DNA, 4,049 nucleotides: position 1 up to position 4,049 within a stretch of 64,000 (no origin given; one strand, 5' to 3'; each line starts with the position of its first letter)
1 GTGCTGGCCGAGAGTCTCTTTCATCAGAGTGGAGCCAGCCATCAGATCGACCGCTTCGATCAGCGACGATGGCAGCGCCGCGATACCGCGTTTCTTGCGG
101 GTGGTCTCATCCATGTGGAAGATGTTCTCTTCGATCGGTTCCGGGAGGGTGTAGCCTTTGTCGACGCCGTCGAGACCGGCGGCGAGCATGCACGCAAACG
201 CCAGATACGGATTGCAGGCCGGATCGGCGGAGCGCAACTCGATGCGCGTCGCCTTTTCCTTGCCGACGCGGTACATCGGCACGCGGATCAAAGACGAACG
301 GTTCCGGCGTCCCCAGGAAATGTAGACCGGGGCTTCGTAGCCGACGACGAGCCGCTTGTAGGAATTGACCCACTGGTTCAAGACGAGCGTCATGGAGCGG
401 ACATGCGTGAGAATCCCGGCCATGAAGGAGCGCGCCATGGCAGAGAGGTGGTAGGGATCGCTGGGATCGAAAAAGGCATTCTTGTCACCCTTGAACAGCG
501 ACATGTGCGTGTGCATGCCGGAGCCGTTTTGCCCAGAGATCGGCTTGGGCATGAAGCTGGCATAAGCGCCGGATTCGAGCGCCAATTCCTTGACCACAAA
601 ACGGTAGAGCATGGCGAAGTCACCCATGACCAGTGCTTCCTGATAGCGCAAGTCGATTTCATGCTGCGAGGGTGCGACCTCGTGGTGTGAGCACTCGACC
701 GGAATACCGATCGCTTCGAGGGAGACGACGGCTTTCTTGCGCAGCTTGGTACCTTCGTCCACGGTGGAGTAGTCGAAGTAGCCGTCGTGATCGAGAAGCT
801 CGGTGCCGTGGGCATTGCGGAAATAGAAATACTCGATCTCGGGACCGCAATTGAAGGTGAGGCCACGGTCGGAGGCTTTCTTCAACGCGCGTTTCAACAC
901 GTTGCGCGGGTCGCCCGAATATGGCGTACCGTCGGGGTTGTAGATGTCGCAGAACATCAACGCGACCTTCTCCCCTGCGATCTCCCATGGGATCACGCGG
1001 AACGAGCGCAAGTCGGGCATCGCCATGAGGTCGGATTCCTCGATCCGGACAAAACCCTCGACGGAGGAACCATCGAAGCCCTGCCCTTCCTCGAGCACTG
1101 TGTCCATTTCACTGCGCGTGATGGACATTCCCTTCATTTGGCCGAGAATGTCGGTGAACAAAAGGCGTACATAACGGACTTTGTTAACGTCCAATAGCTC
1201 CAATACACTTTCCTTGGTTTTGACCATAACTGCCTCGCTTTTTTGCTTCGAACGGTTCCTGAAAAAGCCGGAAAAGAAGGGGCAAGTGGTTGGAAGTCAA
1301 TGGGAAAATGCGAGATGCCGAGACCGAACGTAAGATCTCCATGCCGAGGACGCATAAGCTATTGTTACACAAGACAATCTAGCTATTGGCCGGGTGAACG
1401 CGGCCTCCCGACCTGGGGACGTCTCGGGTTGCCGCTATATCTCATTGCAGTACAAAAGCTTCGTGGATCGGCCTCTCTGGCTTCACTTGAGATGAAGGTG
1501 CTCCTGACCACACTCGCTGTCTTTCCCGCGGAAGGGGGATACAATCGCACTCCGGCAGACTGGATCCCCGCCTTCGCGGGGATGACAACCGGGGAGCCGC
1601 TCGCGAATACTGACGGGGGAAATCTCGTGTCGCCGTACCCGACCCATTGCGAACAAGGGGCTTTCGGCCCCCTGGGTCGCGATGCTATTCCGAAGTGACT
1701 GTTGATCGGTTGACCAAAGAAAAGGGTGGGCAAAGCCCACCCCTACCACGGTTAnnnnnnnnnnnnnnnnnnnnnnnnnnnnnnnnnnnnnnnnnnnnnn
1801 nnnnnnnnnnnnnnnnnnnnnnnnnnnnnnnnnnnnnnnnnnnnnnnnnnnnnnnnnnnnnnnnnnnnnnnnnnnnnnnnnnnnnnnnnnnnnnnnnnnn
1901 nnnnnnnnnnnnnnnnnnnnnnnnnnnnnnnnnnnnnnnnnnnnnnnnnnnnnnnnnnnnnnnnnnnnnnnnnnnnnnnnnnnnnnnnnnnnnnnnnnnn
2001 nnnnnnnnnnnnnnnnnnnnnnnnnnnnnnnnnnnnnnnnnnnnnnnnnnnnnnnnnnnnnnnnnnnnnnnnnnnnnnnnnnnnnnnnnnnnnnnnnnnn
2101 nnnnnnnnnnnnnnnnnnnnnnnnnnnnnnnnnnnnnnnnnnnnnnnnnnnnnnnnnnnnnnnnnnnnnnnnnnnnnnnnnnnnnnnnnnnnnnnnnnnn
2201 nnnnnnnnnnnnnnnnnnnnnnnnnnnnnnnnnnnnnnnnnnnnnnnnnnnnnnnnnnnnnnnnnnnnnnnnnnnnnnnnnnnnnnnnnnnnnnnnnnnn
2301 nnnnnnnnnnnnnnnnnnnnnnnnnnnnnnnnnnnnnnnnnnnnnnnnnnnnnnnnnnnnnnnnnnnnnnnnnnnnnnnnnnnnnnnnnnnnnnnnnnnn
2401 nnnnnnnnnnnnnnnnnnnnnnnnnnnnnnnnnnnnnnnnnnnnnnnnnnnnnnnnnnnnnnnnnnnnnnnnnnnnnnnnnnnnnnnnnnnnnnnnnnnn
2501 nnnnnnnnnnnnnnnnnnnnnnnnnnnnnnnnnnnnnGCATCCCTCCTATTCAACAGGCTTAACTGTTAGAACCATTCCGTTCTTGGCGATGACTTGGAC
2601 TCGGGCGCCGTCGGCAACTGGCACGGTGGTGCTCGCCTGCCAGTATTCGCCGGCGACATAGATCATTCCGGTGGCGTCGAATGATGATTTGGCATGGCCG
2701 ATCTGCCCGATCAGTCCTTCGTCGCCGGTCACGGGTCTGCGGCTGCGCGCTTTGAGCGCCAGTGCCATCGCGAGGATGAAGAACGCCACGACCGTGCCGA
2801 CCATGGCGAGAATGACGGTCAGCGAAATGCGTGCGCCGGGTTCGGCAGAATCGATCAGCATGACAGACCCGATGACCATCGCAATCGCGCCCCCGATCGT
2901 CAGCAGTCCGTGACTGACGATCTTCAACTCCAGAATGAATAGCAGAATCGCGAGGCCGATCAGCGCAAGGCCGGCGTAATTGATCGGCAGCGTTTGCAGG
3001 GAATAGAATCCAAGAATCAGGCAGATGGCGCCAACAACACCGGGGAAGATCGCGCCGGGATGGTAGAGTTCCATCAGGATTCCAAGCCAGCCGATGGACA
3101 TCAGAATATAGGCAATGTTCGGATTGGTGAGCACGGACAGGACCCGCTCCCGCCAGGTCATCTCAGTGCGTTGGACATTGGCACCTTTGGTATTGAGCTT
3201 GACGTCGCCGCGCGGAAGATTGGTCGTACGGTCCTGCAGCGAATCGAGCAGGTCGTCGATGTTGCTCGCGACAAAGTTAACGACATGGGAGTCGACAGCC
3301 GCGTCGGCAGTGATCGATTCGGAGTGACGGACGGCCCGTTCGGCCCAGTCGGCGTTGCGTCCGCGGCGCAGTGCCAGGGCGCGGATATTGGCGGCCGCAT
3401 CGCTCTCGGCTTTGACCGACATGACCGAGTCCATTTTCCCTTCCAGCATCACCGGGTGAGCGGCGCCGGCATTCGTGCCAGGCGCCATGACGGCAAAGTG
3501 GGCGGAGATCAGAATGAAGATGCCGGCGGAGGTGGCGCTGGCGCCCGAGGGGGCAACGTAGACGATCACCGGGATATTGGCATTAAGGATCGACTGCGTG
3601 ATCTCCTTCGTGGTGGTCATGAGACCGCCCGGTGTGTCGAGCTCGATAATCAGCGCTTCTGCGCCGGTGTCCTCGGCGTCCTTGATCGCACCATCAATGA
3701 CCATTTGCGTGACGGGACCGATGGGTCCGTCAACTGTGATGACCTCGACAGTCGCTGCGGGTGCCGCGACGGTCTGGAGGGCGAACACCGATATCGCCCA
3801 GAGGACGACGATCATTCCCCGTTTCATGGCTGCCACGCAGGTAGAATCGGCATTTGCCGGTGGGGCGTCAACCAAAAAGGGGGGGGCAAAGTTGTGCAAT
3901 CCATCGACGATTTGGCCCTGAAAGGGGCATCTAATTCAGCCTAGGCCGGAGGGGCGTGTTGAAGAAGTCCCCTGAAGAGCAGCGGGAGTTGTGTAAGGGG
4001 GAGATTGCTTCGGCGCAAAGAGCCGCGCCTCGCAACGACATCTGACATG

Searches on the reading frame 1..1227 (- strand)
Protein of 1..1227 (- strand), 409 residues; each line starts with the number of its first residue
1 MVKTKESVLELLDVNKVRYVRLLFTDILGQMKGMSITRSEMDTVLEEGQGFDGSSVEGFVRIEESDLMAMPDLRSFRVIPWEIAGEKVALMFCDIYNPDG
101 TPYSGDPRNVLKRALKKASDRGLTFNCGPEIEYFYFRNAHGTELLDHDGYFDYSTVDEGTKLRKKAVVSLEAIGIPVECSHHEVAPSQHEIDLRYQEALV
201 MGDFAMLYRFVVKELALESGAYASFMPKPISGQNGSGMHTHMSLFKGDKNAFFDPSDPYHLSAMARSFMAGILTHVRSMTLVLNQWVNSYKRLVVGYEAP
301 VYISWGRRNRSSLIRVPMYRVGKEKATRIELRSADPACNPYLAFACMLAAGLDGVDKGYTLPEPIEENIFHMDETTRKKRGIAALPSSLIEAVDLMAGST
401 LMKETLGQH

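Call 43: search_protein_families(library=pfam, proteins=[window:1-1227:-], max_evalue=0.001)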
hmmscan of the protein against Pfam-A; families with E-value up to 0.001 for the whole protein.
window:1-1227:- (409 aa): 2 families
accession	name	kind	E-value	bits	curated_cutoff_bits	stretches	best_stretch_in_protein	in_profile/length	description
PF00120.29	Gln-synt_C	-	4.4e-113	378.3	24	1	105-409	2-316/344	Glutamine synthetase, catalytic domain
PF03951.24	Gln-synt_N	-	2.4e-26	91.6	33.4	1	16-98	1-82/82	Glutamine synthetase, beta-Grasp domain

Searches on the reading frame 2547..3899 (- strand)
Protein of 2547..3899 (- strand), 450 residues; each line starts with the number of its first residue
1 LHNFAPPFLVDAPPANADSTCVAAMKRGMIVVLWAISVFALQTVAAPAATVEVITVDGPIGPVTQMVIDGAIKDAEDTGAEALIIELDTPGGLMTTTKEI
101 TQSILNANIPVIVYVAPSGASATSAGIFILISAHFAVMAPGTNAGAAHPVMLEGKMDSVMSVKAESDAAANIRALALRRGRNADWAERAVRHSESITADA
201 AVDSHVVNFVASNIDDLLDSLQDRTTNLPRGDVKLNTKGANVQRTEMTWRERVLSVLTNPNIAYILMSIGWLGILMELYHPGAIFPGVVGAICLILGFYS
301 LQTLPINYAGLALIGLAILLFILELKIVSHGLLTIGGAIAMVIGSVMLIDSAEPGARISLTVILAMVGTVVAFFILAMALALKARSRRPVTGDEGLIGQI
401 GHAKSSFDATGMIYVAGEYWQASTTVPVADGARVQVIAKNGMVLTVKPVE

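Call 43: search_protein_families(library=pfam, proteins=[window:2547-3899:-], max_evalue=0.001)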
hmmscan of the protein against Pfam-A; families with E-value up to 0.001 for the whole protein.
window:2547-3899:- (450 aa): 3 families
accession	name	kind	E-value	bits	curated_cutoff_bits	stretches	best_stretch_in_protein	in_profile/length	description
PF24961.1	NfeD_membrane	-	3e-28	98.7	26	1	261-377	1-118/119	NfeD integral membrane domain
PF25145.1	NfeD1b_N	-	8.9e-19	68.3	40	1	51-196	2-141/189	NfeD1b, N-terminal domain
PF01957.25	NfeD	-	6e-12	46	29.1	1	394-448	2-57/57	NfeD-like C-terminal, partner-binding domain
